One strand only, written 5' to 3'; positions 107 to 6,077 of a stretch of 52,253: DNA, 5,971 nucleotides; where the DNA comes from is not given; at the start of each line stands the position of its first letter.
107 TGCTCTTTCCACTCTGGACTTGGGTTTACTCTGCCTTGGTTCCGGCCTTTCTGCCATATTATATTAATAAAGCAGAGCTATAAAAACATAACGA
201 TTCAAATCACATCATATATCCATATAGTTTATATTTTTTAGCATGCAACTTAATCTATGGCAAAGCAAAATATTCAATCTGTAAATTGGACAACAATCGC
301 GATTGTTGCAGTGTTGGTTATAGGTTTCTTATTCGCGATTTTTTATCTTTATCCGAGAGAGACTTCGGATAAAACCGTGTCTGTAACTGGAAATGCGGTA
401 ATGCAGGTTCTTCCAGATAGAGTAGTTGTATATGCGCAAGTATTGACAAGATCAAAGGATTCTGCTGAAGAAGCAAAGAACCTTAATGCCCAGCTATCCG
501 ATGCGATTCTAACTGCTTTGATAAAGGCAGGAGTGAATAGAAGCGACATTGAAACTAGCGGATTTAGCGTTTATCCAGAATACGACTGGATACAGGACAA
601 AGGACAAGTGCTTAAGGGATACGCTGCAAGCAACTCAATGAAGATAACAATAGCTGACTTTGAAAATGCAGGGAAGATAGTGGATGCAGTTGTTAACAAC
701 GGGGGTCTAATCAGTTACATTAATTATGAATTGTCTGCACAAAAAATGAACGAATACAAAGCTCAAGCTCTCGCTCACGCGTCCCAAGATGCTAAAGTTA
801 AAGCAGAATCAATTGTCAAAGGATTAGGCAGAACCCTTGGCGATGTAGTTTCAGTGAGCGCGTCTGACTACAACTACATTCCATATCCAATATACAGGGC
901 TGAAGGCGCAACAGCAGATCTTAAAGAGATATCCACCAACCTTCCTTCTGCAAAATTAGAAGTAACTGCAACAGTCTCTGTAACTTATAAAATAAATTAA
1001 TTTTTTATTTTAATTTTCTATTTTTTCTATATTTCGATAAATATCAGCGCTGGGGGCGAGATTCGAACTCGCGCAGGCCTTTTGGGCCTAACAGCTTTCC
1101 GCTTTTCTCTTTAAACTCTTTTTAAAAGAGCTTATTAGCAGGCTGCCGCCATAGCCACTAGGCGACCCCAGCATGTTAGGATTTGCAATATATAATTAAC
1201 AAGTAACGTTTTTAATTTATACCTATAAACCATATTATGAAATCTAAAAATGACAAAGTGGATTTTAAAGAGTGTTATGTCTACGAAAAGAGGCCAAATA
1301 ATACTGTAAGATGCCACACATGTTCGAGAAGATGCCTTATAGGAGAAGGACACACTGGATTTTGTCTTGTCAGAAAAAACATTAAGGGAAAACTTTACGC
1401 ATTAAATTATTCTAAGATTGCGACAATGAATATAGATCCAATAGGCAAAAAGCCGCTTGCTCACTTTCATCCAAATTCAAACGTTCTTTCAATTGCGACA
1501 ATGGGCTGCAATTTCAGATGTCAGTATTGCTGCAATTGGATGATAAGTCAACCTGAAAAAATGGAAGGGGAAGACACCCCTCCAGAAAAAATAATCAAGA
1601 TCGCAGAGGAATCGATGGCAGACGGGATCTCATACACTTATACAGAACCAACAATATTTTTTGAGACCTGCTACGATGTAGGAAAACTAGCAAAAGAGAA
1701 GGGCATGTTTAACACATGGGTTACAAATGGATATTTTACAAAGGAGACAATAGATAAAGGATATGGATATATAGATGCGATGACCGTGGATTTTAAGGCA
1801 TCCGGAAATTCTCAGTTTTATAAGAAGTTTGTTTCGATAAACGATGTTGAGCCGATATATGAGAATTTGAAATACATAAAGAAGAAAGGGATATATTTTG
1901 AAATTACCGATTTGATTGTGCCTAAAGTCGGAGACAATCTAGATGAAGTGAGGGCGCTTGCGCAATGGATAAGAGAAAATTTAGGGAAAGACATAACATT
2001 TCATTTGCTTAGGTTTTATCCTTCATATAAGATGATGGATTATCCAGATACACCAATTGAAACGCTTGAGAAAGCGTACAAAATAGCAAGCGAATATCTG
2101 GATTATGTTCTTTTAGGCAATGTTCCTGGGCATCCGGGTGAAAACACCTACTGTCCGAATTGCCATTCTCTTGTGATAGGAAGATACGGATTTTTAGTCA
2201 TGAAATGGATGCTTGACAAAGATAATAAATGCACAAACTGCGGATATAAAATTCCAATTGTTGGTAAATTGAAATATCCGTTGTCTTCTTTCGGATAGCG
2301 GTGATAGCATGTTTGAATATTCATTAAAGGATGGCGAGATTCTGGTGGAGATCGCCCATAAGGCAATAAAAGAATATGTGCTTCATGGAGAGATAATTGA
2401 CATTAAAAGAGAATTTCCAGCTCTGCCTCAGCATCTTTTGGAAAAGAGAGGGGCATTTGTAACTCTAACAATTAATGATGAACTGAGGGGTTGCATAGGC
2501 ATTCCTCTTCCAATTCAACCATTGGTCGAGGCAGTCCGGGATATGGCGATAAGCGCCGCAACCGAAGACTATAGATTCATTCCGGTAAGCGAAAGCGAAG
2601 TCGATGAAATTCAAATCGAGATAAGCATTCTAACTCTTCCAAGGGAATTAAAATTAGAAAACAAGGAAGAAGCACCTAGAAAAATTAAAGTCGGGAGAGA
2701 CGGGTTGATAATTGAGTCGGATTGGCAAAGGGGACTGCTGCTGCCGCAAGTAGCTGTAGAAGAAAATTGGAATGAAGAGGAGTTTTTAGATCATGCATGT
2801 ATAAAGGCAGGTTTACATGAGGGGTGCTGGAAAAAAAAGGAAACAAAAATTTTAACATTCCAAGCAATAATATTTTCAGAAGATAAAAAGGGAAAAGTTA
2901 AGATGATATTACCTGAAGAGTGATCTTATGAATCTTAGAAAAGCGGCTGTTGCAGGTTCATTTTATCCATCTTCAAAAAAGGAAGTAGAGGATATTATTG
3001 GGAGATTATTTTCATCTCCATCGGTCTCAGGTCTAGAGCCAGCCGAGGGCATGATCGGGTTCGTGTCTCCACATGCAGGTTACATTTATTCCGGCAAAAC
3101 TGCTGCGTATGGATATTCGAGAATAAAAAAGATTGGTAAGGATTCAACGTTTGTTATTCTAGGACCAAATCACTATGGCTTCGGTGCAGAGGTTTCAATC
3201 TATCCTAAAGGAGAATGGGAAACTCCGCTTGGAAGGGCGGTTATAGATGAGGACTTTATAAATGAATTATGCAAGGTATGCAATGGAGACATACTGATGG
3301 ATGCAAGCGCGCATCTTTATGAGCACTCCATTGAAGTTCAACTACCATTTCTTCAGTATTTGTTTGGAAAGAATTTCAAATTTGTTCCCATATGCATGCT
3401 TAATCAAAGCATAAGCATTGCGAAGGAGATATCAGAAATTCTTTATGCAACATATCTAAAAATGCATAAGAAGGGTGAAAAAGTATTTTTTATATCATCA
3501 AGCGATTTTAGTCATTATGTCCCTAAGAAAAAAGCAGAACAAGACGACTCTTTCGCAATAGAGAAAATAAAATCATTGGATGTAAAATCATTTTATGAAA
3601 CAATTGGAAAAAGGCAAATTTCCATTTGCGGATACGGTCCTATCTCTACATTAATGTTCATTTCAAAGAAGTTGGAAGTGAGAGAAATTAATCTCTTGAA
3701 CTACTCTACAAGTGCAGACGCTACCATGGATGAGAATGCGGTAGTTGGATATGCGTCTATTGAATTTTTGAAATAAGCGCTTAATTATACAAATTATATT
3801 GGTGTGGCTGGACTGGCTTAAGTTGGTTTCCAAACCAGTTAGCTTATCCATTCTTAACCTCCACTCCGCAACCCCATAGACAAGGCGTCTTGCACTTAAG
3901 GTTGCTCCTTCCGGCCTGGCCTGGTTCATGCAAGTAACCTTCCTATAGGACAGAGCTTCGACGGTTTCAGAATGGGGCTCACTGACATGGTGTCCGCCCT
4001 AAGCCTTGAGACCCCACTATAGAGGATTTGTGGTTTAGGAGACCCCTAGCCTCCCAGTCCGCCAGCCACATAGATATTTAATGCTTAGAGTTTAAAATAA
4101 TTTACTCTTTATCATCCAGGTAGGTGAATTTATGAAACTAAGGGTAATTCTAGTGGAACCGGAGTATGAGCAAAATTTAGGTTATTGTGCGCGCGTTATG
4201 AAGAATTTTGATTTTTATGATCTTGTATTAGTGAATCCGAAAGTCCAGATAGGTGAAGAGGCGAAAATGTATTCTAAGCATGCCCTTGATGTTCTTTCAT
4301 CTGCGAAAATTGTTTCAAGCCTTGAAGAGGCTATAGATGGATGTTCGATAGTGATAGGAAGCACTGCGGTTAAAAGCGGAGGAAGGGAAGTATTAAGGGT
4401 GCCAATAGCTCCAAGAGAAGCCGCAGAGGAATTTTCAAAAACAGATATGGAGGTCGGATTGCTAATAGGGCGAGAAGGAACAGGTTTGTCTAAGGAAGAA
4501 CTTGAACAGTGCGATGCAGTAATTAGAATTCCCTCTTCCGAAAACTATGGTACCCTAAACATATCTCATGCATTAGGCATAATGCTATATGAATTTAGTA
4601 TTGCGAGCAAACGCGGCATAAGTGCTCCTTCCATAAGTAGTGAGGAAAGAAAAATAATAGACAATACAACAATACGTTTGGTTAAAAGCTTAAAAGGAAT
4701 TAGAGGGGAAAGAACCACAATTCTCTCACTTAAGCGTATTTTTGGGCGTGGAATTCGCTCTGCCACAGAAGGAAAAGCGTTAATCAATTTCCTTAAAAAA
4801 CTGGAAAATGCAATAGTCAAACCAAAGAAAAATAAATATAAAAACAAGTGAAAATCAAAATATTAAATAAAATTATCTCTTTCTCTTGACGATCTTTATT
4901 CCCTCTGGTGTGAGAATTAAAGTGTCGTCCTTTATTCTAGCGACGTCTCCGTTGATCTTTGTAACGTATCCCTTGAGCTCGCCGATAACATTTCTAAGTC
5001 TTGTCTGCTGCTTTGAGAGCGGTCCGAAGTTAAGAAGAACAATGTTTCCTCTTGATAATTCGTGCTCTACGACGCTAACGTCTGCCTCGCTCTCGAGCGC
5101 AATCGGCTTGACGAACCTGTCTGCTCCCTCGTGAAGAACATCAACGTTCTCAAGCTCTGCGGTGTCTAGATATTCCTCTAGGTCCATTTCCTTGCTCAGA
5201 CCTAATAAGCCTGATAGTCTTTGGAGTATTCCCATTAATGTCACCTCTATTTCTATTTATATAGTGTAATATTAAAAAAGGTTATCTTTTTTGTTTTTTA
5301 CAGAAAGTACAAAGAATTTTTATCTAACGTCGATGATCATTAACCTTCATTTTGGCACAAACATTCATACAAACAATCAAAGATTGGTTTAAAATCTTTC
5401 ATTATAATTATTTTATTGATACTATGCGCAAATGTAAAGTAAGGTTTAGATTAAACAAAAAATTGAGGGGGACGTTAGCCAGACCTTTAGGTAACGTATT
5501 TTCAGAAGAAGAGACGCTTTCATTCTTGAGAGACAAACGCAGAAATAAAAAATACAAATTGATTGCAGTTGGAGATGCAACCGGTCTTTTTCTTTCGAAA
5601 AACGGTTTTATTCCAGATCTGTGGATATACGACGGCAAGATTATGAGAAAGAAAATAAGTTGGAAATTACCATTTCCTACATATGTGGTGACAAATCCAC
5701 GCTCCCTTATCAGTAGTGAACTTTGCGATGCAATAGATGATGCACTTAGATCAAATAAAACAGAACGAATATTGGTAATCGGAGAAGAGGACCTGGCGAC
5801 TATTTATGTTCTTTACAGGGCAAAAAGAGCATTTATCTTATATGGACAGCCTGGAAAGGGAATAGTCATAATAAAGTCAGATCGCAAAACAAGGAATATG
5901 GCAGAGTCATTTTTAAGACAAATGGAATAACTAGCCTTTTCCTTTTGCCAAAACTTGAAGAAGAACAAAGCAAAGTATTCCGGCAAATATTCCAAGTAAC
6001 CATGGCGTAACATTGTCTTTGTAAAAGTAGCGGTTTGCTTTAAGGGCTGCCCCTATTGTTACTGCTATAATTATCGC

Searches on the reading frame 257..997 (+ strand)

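Call 15: search_protein_families(library=pfam, proteins=[window:257-997:+], max_evalue=0.001)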
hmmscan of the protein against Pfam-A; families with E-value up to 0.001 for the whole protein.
window:257-997:+ (247 aa): 1 family
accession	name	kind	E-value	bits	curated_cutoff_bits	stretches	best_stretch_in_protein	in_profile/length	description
PF04402.19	SIMPL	-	1.5e-44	153.2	25.2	1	41-244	1-205/205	Protein of unknown function (DUF541)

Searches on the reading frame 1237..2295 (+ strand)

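Call 15: search_protein_families(library=pfam, proteins=[window:1237-2295:+], max_evalue=0.001)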
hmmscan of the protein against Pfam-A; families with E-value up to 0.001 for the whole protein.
window:1237-2295:+ (353 aa): 2 families
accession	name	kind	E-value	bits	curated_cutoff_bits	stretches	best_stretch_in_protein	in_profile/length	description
PF04055.27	Radical_SAM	-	1.9e-18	67.6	29.5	1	87-245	3-166/166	Radical SAM superfamily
PF13353.11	Fer4_12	-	2.3e-05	25.1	22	1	87-174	11-100/137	4Fe-4S single cluster domain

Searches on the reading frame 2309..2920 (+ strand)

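Call 15: search_protein_families(library=pfam, proteins=[window:2309-2920:+], max_evalue=0.001)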
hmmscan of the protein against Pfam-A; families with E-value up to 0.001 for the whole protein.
window:2309-2920:+ (204 aa): 1 family
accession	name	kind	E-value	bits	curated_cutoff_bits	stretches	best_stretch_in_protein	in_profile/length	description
PF01871.22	AMMECR1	-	1.9e-55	187.4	25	1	13-189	1-168/168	AMMECR1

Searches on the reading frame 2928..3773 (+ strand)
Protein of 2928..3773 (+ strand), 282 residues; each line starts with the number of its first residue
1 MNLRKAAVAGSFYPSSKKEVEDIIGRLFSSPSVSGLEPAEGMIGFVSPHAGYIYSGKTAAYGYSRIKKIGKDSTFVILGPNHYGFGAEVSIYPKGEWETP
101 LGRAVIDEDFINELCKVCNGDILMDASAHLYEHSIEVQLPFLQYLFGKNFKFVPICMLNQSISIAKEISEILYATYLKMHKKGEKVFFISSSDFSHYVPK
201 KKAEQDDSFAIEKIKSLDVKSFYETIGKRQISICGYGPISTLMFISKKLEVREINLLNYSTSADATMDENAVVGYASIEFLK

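Call 15: search_protein_families(library=pfam, proteins=[window:2928-3773:+], max_evalue=0.001)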
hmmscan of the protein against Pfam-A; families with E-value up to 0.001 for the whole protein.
window:2928-3773:+ (282 aa): 1 family
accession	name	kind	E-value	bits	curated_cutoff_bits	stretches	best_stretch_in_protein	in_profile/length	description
PF01875.22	Memo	-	1.4e-78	264.2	27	1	6-278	2-268/269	Memo-like protein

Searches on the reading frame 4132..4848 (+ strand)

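Call 15: search_protein_families(library=pfam, proteins=[window:4132-4848:+], max_evalue=0.001)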
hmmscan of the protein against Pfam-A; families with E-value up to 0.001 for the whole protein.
window:4132-4848:+ (239 aa): 1 family
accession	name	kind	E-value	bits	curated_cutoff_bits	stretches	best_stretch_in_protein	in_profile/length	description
PF00588.24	SpoU_methylase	-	7.9e-28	97.8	29.7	1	3-153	2-142/142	SpoU rRNA Methylase family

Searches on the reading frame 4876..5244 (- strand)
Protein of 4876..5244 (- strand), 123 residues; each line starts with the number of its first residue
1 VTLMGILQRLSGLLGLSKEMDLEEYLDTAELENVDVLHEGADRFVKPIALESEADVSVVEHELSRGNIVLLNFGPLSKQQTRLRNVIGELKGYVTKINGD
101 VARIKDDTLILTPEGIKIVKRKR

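Call 15: search_protein_families(library=pfam, proteins=[window:4876-5244:-], max_evalue=0.001)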
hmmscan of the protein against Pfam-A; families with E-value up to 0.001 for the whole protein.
window:4876-5244:- (123 aa): 1 family
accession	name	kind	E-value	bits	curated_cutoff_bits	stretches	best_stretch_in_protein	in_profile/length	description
PF04472.17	SepF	-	4.8e-12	46.4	27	1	45-118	1-72/72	Cell division protein SepF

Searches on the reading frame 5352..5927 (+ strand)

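Call 15: search_protein_families(library=pfam, proteins=[window:5352-5927:+], max_evalue=0.001)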
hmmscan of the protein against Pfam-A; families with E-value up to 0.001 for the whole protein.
window:5352-5927:+ (192 aa): 1 family
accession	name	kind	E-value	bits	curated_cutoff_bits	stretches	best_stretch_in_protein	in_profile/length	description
PF04019.17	DUF359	-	1.9e-26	92.6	25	1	81-192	5-126/126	Protein of unknown function (DUF359)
